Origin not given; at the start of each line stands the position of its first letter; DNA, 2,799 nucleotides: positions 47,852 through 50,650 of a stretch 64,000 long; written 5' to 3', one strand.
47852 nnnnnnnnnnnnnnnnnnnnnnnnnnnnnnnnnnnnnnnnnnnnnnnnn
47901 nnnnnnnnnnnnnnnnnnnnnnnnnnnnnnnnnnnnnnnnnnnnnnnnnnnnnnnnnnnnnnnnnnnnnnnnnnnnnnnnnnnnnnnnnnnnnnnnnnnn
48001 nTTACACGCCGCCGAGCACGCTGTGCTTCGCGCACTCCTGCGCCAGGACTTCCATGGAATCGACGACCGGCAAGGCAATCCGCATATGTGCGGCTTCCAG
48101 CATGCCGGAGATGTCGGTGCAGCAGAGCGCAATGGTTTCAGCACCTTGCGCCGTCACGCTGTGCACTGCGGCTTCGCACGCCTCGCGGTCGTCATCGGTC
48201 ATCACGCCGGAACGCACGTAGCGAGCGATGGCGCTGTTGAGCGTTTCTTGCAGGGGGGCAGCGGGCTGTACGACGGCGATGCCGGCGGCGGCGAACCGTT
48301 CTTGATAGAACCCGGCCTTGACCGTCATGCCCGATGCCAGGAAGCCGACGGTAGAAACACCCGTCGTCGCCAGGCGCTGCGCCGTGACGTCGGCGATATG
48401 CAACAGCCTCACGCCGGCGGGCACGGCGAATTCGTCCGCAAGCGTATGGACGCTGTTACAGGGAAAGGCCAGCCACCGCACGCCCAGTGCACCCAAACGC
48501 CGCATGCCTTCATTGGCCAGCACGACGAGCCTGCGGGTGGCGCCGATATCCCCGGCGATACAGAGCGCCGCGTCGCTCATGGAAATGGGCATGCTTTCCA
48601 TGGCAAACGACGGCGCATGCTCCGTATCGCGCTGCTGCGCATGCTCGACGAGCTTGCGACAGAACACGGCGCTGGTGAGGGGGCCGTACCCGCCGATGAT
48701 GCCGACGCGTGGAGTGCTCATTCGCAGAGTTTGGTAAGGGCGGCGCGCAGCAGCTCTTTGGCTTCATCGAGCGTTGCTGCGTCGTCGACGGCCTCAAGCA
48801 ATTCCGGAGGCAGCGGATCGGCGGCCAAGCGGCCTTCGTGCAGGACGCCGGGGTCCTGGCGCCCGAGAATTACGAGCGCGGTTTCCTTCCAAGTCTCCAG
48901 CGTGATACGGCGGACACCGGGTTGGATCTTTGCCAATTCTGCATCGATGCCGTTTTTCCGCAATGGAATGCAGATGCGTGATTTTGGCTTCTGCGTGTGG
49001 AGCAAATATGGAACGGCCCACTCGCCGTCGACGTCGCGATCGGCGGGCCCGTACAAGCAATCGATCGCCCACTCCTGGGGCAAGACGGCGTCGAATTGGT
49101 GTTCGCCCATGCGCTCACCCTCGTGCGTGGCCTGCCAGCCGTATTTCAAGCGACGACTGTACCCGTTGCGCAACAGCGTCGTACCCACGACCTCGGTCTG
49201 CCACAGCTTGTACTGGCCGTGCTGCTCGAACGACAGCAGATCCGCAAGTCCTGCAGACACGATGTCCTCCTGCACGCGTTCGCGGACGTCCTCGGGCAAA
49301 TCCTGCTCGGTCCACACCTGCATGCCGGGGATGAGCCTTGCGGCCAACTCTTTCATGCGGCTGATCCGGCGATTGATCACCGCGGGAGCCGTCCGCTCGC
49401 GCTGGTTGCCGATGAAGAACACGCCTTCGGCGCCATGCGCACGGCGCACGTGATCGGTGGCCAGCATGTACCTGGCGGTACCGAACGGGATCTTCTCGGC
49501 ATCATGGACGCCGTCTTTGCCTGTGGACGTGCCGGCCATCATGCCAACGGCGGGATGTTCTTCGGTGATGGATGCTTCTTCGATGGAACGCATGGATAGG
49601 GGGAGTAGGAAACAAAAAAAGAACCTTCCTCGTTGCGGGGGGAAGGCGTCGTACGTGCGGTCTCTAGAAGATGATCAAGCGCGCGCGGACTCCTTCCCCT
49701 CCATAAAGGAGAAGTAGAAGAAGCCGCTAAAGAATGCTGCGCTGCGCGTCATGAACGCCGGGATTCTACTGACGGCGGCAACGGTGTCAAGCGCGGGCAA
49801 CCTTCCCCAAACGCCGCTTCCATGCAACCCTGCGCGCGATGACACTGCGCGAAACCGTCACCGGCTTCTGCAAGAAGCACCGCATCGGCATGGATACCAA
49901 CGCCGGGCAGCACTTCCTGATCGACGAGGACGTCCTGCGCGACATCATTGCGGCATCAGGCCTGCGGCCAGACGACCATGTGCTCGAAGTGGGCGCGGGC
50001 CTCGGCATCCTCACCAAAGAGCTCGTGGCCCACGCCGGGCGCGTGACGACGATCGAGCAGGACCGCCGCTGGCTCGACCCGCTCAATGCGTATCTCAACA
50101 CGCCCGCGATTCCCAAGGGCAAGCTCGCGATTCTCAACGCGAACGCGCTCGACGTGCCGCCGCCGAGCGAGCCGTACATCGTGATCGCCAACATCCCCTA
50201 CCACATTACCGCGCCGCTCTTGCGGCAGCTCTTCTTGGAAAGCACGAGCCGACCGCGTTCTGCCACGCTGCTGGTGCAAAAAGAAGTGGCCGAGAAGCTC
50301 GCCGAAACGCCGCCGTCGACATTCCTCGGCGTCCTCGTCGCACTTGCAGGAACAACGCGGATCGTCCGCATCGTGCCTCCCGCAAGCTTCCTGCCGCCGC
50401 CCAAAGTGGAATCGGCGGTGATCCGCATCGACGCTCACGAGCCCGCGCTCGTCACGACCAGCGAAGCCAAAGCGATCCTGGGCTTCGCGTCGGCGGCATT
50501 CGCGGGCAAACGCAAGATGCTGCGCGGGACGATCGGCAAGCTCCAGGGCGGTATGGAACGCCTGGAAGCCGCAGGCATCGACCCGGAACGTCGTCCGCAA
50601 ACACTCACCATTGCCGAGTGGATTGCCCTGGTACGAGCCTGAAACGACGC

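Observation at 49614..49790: Classical Phe-rich leader-peptide transcription attenuator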

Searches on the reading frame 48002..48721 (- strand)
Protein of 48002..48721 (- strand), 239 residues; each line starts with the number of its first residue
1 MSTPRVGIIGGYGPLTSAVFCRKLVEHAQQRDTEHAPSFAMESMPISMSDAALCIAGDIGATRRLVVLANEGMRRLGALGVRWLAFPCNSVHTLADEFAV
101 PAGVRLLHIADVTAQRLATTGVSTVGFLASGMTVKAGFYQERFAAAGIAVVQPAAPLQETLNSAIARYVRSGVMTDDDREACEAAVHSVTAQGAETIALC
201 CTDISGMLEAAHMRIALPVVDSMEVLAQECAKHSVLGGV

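Call 6: search_protein_families(library=pfam, proteins=[window:48002-48721:-], max_evalue=0.01)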
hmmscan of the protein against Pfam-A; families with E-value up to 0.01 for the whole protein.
window:48002-48721:- (239 aa): 1 family
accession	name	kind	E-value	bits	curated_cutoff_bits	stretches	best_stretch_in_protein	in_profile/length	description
PF01177.27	Asp_Glu_race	-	4.7e-26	92.3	31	1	9-230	1-211/211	Asp/Glu/Hydantoin racemase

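Call 7: search_protein_families(library=ncbifam, proteins=[window:48002-48721:-], max_evalue=0.01)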
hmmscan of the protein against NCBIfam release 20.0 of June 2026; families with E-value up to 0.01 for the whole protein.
window:48002-48721:- (239 aa): 4 families
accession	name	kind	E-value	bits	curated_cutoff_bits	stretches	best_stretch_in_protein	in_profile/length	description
NF052483.1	racemase_CuyB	equivalog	3.2e-38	131.9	190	1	6-233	1-224/225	cysteate racemase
TIGR00035.1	asp_race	subfamily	6.3e-31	107.8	93.1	1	6-232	5-225/236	amino acid racemase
NF007569.0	PRK10200.1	equivalog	1.9e-17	63.7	417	1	6-230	4-224/230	aspartate/glutamate racemase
TIGR02534.1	mucon_cyclo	subfamily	0.0011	18.1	334.95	1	135-213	202-281/368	muconate/chloromuconate family cycloisomerase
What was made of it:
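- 48002..48721 (-): Second regulated gene (239 aa), overlapping X by 4 nt: an Asp/Glu-racemase-family amino-acid racemase. TIGR00035 scores 107.8 bits against a cut-off of 93.1 (calls 6, 7).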

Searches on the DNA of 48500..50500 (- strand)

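Call 4: search_rna_families(source=window, start=48500, end=50500, threshold=evalue, max_evalue=10, show_alignments=3)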
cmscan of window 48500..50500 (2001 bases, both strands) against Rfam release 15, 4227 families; matches with E-value up to 10: 2.
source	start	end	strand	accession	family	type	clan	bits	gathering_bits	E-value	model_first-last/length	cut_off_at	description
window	49991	50075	-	RF01972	H19_1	Gene; lncRNA;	-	22.6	50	6.7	1-71/71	no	H19 conserved region 1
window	49885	49957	-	RF02912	AAC_AAD_leader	Cis-reg;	-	15.4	56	6.4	1-75/75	no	putative aminoglycoside riboswitch / attI site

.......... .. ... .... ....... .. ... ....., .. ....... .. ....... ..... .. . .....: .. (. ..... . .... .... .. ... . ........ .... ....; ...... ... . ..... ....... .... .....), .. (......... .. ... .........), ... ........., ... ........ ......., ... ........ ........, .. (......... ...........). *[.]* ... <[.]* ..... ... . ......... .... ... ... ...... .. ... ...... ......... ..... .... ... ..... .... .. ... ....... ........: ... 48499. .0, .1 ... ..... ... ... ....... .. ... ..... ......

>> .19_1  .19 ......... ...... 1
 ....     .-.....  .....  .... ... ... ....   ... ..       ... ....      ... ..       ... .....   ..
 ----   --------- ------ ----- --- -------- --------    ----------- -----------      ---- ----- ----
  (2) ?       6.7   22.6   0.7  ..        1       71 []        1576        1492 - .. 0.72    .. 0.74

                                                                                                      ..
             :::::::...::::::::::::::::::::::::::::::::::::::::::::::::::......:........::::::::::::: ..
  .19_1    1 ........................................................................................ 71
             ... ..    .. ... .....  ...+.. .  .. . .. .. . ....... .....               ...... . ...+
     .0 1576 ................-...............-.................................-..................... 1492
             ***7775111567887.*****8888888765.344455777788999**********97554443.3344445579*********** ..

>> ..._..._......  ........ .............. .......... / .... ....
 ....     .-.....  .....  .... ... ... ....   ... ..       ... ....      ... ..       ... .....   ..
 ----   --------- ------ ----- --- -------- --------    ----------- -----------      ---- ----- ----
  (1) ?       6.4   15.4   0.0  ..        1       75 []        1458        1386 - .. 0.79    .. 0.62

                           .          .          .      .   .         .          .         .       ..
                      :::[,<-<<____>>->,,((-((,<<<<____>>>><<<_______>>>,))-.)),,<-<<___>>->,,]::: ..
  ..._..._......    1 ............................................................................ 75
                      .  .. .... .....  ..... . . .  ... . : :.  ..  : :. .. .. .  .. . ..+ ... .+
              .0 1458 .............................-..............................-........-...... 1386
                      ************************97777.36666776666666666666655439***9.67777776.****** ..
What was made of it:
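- On Rfam Phe_leader (enterobacterial pheA leader family): cmscan of 48500-50500 at E<=10 returned only two irrelevant weak hits (call 4).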

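Call 89: search_rna_families(sources=[L001, L004, L006, L007, L128, L130, L131, L132, L135, L137], threshold=gathering)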
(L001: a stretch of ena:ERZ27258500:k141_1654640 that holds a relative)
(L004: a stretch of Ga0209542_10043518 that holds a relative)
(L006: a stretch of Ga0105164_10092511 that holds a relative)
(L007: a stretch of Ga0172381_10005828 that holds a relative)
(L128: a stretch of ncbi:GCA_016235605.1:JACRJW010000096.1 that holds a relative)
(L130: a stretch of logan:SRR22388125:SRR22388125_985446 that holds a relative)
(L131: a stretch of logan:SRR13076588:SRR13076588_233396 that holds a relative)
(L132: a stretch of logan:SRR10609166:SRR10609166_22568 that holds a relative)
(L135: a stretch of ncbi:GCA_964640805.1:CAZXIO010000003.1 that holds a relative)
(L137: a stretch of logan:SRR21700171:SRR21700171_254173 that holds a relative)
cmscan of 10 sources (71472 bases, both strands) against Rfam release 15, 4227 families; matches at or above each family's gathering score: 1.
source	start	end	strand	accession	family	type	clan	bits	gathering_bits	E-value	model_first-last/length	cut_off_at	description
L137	1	47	+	RF00005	tRNA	Gene; tRNA;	CL00001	32.3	29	0.0084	26-71/71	5'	tRNA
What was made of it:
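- No T-box, riboswitch or other Rfam family matches (calls 4, 89).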
